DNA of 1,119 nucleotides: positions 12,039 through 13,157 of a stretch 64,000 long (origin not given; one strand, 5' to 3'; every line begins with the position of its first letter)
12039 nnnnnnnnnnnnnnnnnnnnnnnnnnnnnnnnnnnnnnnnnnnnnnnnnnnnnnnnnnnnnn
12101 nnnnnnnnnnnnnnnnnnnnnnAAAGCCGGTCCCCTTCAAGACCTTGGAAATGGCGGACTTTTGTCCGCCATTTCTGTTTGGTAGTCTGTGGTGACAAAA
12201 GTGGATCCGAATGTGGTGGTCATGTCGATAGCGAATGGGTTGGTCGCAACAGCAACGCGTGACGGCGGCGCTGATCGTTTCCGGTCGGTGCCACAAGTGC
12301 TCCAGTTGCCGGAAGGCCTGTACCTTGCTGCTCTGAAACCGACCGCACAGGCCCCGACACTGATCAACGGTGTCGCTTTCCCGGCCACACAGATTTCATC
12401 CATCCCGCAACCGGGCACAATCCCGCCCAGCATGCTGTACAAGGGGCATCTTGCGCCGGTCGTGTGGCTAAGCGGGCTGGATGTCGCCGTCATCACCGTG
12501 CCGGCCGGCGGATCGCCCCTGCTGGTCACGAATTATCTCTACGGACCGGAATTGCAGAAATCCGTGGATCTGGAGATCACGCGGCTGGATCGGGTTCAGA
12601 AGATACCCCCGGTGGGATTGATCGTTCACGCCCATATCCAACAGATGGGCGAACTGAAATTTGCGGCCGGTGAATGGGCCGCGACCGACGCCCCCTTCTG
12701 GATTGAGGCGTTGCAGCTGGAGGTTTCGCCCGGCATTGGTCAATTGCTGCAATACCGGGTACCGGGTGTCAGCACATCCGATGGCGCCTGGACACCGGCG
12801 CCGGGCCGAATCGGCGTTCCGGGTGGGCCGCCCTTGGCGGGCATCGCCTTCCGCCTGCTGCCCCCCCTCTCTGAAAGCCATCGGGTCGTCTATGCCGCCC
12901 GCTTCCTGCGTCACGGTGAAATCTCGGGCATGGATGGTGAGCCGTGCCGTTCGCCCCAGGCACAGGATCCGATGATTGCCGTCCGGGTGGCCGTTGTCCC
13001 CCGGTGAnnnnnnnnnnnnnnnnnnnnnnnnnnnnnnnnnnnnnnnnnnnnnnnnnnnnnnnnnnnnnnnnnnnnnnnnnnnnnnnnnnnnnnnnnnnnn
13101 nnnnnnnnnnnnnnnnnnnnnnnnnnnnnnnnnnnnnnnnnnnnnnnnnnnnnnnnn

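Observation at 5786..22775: Candidate undescribed system: RTX surface protein with Sel1 and ChW-like accessories, methylating enzymes and an ABC-exported glycan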

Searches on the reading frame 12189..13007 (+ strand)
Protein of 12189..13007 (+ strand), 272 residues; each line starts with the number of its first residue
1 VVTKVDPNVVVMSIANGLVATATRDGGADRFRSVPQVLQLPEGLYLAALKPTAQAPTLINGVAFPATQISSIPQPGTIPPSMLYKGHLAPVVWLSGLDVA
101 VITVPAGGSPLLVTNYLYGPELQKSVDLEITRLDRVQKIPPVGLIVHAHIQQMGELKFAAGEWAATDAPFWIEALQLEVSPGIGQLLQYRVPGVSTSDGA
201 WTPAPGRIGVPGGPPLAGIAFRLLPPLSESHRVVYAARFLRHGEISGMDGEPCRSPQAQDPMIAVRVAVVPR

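Call 3: search_protein_families(library=pfam, proteins=[window:12189-13007:+], max_evalue=0.01)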
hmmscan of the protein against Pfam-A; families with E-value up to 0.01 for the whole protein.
window:12189-13007:+ (272 aa): 0 families

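Call 6: search_protein_families(library=ncbifam, proteins=[window:12189-13007:+], max_evalue=0.1)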
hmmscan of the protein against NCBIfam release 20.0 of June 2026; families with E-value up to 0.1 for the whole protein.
window:12189-13007:+ (272 aa): 0 families

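Call 7: search_protein_families(library=pfam, proteins=[window:12189-13007:+], max_evalue=10)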
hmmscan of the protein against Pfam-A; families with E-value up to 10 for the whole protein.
window:12189-13007:+ (272 aa): 0 families

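Call 9: find_related_loci(query=window:12189-13004:+, collection=genome_contigs, flank=10000)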
Query window:12189-13004:+ (272 aa) in genome_contigs; peptide patterns used: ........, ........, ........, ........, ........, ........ (x = any residue, [..] = any of these).
150 stretches matched a pattern; 6 encode a relative of the query (tblastn E <= 1e-3); 5 distinct loci.
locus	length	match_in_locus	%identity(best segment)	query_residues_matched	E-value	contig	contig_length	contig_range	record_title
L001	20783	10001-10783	73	12-272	2e-128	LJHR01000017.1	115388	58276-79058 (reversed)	Alpha proteobacterium AAP38 AAP38_Contigs_17, whole genome shotgun sequence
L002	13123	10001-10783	72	12-272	1e-126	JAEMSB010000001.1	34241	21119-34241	MAG: Niveispirillum sp. isolate SupBloom_Metag_059 Bloom_2_NODE_408_length_34241_cov_13.302112, whole genome shotgun seq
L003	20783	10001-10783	72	12-272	1e-126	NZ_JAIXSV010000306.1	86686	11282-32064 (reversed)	MAG: Asticcacaulis sp. isolate C8_MAG_00016 pond_C8_MAG_00016_000000000219, whole genome shotgun sequence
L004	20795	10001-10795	73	8-272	7e-125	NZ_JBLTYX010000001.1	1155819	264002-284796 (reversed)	Niveispirillum sp. KHB5.9 1_length=1155819_depth=1.00x, whole genome shotgun sequence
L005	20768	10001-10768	82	8-263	7e-135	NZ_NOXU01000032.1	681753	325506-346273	Niveispirillum lacus strain 1-14 scaffold19, whole genome shotgun sequence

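Call 12: find_encoding_contigs(protein=window:12189-13007:+, flank=10000)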
Protein window:12189-13007:+ (272 aa): no gene with exactly this product is on record in the collection.

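Call 13: find_encoding_contigs(protein=window:12222-13007:+, flank=10000)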
Protein window:12222-13007:+ (261 aa): no gene with exactly this product is on record in the collection.

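Call 21: search_protein_representatives(protein=window:12189-13004:+)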
Query: 272 residues. Proteins with E-value up to 0.001 (for the whole library): 155; up to 1e-10: 21; up to 1e-30: 3. The best 150 are listed.
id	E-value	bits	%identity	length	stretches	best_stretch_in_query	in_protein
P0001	3.1e-52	194.0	42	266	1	21-272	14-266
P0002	1.9e-46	175.1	41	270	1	24-272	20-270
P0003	1.8e-45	171.9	40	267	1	20-272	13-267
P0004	1.7e-18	83.4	30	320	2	145-271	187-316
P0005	1.4e-17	80.4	28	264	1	29-269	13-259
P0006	1.9e-15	73.4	34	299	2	148-272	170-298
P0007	2.0e-15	73.3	31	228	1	82-272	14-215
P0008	3.2e-13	66.1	28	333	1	36-270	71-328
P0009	1.7e-12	63.7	29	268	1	30-270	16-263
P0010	3.2e-12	62.8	32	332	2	141-272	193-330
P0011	4.7e-12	62.3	33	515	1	16-270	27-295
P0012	6.3e-12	61.9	28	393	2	58-271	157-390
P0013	6.8e-12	61.7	30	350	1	22-271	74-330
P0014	8.1e-12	61.5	28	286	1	35-268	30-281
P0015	8.7e-12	61.4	24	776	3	147-271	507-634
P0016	1.0e-11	61.2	30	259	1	34-272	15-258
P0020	6.5e-11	58.5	31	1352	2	137-272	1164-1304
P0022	1.1e-10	57.8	32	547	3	140-270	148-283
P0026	2.9e-10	56.4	28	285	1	21-272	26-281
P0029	4.8e-10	55.7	31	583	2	134-245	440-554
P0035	3.4e-09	52.9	30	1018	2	146-270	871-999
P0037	6.0e-09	52.1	30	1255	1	24-270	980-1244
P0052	1.0e-07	48.1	32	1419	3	132-269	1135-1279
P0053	1.3e-07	47.7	30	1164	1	19-272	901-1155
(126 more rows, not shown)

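Call 22: search_protein_families(library=pfam, proteins=[P0004, P0011, P0015, P0020, P0022, P0037, P0052, P0053, P0029, P0035], max_evalue=0.001)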
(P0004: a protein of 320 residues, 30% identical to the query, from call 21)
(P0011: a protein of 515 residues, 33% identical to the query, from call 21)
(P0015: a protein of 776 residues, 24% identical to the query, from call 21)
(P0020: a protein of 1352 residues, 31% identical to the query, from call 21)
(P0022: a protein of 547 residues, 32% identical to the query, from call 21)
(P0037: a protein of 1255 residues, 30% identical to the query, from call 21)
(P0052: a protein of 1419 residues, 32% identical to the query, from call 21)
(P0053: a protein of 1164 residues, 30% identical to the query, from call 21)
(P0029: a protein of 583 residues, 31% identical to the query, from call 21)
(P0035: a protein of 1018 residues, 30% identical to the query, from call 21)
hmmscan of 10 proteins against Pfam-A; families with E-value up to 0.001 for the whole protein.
P0004 (320 aa): 1 family
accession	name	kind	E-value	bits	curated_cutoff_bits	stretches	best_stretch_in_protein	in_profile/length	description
PF07538.16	ChW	-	1e-05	25.6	22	1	191-224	1-35/35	Clostridial hydrophobic W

P0011 (515 aa): 1 family
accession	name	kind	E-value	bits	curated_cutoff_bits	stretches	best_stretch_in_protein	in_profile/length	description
PF07538.16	ChW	-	3.8e-06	27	22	1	223-248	9-34/35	Clostridial hydrophobic W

P0015 (776 aa): 1 family
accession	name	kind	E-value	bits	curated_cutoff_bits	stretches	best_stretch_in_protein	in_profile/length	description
PF07538.16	ChW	-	1.2e-44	150.2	22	3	421-455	1-35/35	Clostridial hydrophobic W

P0020 (1352 aa): 8 families
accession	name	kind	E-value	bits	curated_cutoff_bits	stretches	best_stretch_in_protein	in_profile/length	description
PF00535.33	Glycos_transf_2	-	1.9e-13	51.2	23.3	1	360-528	2-164/168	Glycosyl transferase family 2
PF13641.12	Glyco_tranf_2_3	-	3.6e-13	50.5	27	1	358-576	3-217/230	Glycosyltransferase like family 2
PF14559.12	TPR_19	-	9.8e-09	35.9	25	1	43-105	1-64/68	Tetratricopeptide repeat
PF13439.12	Glyco_transf_4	-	7.8e-08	33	28.5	1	639-813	1-153/170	Glycosyltransferase Family 4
PF00534.26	Glycos_transf_1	-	1.9e-06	28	26.4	1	835-947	11-128/172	Glycosyl transferases group 1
PF13692.12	Glyco_trans_1_4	-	9.3e-06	26.4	27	1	841-969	3-133/142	Glycosyl transferases group 1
PF13632.12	Glyco_trans_2_3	-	0.00055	20.2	27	0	440-576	2-129/198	Glycosyl transferase family group 2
PF07538.16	ChW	-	0.00085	19.5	22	0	1229-1253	9-33/35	Clostridial hydrophobic W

P0022 (547 aa): 1 family
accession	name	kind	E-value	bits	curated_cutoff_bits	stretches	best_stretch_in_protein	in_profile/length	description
PF07538.16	ChW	-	1.5e-06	28.4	22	0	392-414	10-32/35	Clostridial hydrophobic W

P0037 (1255 aa): 6 families
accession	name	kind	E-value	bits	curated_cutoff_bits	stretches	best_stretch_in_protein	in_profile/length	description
PF00535.33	Glycos_transf_2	-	1e-16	61.8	23.3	1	329-439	2-113/168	Glycosyl transferase family 2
PF13641.12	Glyco_tranf_2_3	-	5.6e-13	49.9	27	1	324-544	1-216/230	Glycosyltransferase like family 2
PF13439.12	Glyco_transf_4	-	1.2e-10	42.1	28.5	1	609-783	2-153/170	Glycosyltransferase Family 4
PF13692.12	Glyco_trans_1_4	-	2.7e-09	37.9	27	1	811-948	3-142/142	Glycosyl transferases group 1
PF00534.26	Glycos_transf_1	-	5.8e-08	32.9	26.4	1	812-949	18-159/172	Glycosyl transferases group 1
PF13579.12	Glyco_trans_4_4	-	8e-07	30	29.7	1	609-782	1-146/158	Glycosyl transferase 4-like domain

P0052 (1419 aa): 10 families
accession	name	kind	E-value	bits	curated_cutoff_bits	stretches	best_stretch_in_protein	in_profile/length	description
PF00535.33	Glycos_transf_2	-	3.9e-11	43.6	23.3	1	341-445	2-107/168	Glycosyl transferase family 2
PF14559.12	TPR_19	-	3e-09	37.5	25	2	65-116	3-55/68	Tetratricopeptide repeat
PF00534.26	Glycos_transf_1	-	6.2e-09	36.1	26.4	1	819-955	17-157/172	Glycosyl transferases group 1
PF13432.12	TPR_16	-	2.4e-08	34.7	32.7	1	25-84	3-62/65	Tetratricopeptide repeat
PF13641.12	Glyco_tranf_2_3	-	2.8e-07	31.2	27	1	339-558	3-218/230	Glycosyltransferase like family 2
PF13428.12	TPR_14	-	2.4e-06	28.1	23.5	0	86-117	1-32/44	Tetratricopeptide repeat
PF07719.23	TPR_2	-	4.2e-06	26.9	27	0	56-85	4-33/34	Tetratricopeptide repeat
PF13692.12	Glyco_trans_1_4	-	1.2e-05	26.1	27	1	819-941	3-128/142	Glycosyl transferases group 1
PF00515.34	TPR_1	-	0.00011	22.3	27.8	0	60-84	8-32/34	Tetratricopeptide repeat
PF03704.23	BTAD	-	0.0002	22.2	22.1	0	62-119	71-129/146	Bacterial transcriptional activator domain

P0053 (1164 aa): 5 families
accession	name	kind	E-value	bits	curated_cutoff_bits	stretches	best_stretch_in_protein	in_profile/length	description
PF00535.33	Glycos_transf_2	-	4.9e-17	62.8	23.3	1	282-453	2-167/168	Glycosyl transferase family 2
PF13692.12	Glyco_trans_1_4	-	2.2e-11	44.6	27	1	765-879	3-121/142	Glycosyl transferases group 1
PF13641.12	Glyco_tranf_2_3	-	2.8e-11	44.3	27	1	280-497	3-216/230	Glycosyltransferase like family 2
PF00534.26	Glycos_transf_1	-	7.9e-11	42.2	26.4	1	766-872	18-129/172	Glycosyl transferases group 1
PF13632.12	Glyco_trans_2_3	-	0.00013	22.3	27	1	362-497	2-128/198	Glycosyl transferase family group 2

P0029 (583 aa): 1 family
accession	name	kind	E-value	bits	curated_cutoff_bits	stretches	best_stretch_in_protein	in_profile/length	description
PF07538.16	ChW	-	8.1e-58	192.4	22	5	404-436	1-33/35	Clostridial hydrophobic W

P0035 (1018 aa): 3 families
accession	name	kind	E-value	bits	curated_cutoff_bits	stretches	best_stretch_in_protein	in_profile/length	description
PF00534.26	Glycos_transf_1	-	1.2e-10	41.6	26.4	1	505-632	11-143/172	Glycosyl transferases group 1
PF13692.12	Glyco_trans_1_4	-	1.1e-08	35.9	27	1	511-623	3-118/142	Glycosyl transferases group 1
PF07538.16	ChW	-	1.4e-06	28.5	22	0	927-945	9-27/35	Clostridial hydrophobic W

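Call 23: find_encoding_contigs(protein=P0001, flank=10000)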
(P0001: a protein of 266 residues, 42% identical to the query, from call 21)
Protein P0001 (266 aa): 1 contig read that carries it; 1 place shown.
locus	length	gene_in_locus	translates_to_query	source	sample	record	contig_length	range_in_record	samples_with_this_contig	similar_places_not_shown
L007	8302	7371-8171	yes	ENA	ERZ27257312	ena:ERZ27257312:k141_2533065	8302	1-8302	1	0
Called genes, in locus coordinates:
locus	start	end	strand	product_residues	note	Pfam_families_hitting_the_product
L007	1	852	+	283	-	?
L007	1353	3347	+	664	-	PF02534:T4SS-DNA_transf, PF10412:TrwB_AAD_bind, PF12696:TraG-D_C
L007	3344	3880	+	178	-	-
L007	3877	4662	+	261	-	-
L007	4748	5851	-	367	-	-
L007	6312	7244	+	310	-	PF00353:HemolysinCabind (faint)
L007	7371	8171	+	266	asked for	-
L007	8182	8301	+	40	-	?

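Call 25: find_encoding_contigs(protein=P0002, flank=10000)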
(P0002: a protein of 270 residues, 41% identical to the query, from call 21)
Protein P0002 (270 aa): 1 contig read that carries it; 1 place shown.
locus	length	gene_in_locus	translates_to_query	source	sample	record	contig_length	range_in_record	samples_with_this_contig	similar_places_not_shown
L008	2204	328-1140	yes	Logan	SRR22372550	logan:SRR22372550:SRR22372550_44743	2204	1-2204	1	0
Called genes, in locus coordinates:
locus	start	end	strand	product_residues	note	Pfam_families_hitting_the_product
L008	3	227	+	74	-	?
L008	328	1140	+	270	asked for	-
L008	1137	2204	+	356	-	?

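Call 26: find_encoding_contigs(protein=P0003, flank=10000)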
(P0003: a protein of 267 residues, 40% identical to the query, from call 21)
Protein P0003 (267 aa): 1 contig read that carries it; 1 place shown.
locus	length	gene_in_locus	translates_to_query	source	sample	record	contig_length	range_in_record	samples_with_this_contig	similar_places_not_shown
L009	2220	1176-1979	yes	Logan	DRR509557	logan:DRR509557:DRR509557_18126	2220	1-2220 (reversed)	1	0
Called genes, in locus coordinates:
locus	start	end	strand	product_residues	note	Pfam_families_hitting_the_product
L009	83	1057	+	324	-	-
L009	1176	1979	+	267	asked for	-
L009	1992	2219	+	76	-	?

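Call 27: find_encoding_contigs(protein=P0037, flank=10000)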
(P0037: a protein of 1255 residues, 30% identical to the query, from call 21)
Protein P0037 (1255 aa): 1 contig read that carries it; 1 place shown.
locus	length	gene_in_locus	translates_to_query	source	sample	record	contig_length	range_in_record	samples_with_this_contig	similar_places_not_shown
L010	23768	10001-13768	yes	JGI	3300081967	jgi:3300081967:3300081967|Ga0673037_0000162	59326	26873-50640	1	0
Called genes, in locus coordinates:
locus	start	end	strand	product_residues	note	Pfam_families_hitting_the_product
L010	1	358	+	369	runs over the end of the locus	PF01041:DegT_DnrJ_EryC1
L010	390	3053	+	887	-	PF13506:Glyco_transf_21 (faint), PF00535:Glycos_transf_2, PF10111:Glyco_tranf_2_2, PF13641:Glyco_tranf_2_3, PF00535:Glycos_transf_2, PF13632:Glyco_trans_2_3 (weak)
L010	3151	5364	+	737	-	PF00664:ABC_membrane, PF00005:ABC_tran, PF02463:SMC_N (faint)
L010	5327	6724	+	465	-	PF25994:HH_AprE, PF26002:Beta-barrel_AprE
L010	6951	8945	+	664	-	-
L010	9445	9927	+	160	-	-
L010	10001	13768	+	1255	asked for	PF00535:Glycos_transf_2, PF13641:Glyco_tranf_2_3, PF13439:Glyco_transf_4, PF13579:Glyco_trans_4_4 (weak), PF00534:Glycos_transf_1, PF13692:Glyco_trans_1_4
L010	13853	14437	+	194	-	PF08241:Methyltransf_11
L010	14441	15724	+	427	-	PF12000:Glyco_trans_4_3, PF00534:Glycos_transf_1, PF13692:Glyco_trans_1_4, PF13524:Glyco_trans_1_2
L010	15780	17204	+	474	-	PF02321:OEP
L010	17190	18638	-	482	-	PF00501:AMP-binding, PF13193:AMP-binding_C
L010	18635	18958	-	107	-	PF00550:PP-binding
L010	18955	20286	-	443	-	PF07719:TPR_2 (faint), PF13428:TPR_14 (faint)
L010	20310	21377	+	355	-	PF01134:GIDA (faint), PF01266:DAO, PF02558:ApbA (faint), PF07992:Pyr_redox_2 (faint), PF13450:NAD_binding_8 (weak)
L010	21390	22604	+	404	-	PF00291:PALP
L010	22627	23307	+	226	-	-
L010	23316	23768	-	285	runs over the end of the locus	PF20078:DUF6473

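Call 28: find_encoding_contigs(protein=P0020, flank=10000)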
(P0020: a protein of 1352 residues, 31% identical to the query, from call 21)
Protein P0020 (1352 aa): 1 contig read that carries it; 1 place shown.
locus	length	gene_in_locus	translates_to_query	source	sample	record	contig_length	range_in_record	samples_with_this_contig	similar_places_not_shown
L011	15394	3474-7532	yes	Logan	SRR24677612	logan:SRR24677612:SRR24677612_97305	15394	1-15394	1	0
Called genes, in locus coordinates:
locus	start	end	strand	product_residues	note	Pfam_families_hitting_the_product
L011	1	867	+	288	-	?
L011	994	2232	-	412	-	PF00202:Aminotran_3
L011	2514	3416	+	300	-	-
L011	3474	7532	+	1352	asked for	PF14559:TPR_19, PF00535:Glycos_transf_2, PF13641:Glyco_tranf_2_3, PF13439:Glyco_transf_4, PF00534:Glycos_transf_1 (weak), PF13692:Glyco_trans_1_4 (weak)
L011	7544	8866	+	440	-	PF12000:Glyco_trans_4_3, PF00534:Glycos_transf_1, PF13692:Glyco_trans_1_4, PF13524:Glyco_trans_1_2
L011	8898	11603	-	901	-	-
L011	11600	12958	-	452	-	PF25973:BSH_CzcB (faint), PF25988:HH_CyaD (weak), PF25994:HH_AprE, PF26002:Beta-barrel_AprE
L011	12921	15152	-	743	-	PF00664:ABC_membrane, PF00005:ABC_tran, PF02463:SMC_N (faint)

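Call 29: find_encoding_contigs(protein=P0052, flank=10000)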
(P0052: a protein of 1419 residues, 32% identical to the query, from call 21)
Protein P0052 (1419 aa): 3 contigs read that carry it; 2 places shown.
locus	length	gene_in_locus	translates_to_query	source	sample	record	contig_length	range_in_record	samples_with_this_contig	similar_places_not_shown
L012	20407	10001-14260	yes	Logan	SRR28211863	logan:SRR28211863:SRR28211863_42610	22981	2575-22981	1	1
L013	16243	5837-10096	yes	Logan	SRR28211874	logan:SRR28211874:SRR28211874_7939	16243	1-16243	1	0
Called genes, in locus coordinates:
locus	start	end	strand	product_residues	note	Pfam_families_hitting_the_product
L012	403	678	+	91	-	PF01370:Epimerase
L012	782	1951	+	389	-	PF04098:Rad52_Rad22, PF06147:DUF968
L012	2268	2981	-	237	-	PF13489:Methyltransf_23, PF13847:Methyltransf_31 (faint), PF08241:Methyltransf_11, PF08242:Methyltransf_12, PF13649:Methyltransf_25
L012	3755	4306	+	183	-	PF00908:dTDP_sugar_isom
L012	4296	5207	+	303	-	PF04321:RmlD_sub_bind, PF01370:Epimerase, PF16363:GDP_Man_Dehyd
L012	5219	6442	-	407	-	PF05686:Glyco_transf_90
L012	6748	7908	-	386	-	-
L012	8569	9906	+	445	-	-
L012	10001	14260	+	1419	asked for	PF07719:TPR_2 (faint), PF13428:TPR_14 (faint), PF13432:TPR_16 (faint), PF14559:TPR_19 (weak), PF00535:Glycos_transf_2, PF13641:Glyco_tranf_2_3, PF13692:Glyco_trans_1_4 (faint), PF00534:Glycos_transf_1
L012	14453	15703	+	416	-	PF12000:Glyco_trans_4_3, PF00534:Glycos_transf_1, PF13692:Glyco_trans_1_4, PF13524:Glyco_trans_1_2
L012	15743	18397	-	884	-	-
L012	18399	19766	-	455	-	PF25973:BSH_CzcB (faint), PF25994:HH_AprE, PF26002:Beta-barrel_AprE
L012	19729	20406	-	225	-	?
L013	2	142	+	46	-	?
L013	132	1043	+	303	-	PF04321:RmlD_sub_bind, PF01370:Epimerase, PF16363:GDP_Man_Dehyd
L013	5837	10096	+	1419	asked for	PF07719:TPR_2 (faint), PF13428:TPR_14 (faint), PF13432:TPR_16 (faint), PF14559:TPR_19 (weak), PF00535:Glycos_transf_2, PF13641:Glyco_tranf_2_3, PF13692:Glyco_trans_1_4 (faint), PF00534:Glycos_transf_1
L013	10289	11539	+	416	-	PF12000:Glyco_trans_4_3, PF00534:Glycos_transf_1, PF13692:Glyco_trans_1_4, PF13524:Glyco_trans_1_2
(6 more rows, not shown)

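Call 31: search_dna_similar(query=window:12222-13004:+, collection=plasmids, mode=protein, max_evalue=0.001, max_rows=40)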
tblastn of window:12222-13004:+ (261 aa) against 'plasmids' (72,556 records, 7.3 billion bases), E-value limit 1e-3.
Records with a match: 11; places in all: 11; records where one place covers at least 80% of the query: 6.
Best place of each record, by identity: 60-80% 1; <60% 10.
By first word of the organism name: Azospirillum 10; Niveispirillum 1.
By predicted mobility (MOB-suite, as given by PLSDB): non-mobilizable 11.
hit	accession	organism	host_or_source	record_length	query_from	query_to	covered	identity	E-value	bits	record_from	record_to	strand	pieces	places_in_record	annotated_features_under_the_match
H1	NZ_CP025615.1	Niveispirillum cyanobacteriorum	sing cell,cyanobacterial aggregates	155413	1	261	100%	73.2%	3e-122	390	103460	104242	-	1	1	hypothetical protein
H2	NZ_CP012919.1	Azospirillum brasilense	Digitaria eriantha,microbe,root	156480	19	261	93%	24.6%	3e-8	61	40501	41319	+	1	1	glycosyltransferase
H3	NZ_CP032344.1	Azospirillum brasilense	soil sample,Agricultural field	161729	19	261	93%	24.6%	3e-8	61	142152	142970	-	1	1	glycosyltransferase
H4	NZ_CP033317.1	Azospirillum brasilense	rhizosphere soil of Digitaria ...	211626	19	261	93%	24.6%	4e-8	61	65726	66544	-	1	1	glycosyltransferase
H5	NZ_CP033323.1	Azospirillum brasilense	rhizosphere soil of Cynodon ...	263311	19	261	93%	24.6%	4e-8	61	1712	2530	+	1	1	none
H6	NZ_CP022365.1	Azospirillum sp. TSH58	single cell,paddy soils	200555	53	261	80%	24.6%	6e-7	57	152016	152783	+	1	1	glycosyltransferase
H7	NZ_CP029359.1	Azospirillum thermophilum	cell culture,hot spring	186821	78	261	70%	25.3%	2e-8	62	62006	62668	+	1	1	glycosyltransferase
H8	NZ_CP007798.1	Azospirillum argentinense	Triticum aestivum L.,Root,wheat ...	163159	87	261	67%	24.9%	2e-7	59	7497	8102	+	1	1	glycosyltransferase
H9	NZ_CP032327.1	Azospirillum argentinense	soil sample,Agricultural field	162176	87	261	67%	24.9%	2e-7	59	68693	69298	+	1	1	glycosyltransferase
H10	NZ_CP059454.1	Azospirillum brasilense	Prokaryotes,soil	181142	82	251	65%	25.4%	1e-7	60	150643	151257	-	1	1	glycosyltransferase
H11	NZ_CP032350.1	Azospirillum brasilense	soil sample,Agricultural field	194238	87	261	67%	23.7%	2e-7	59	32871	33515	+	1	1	glycosyltransferase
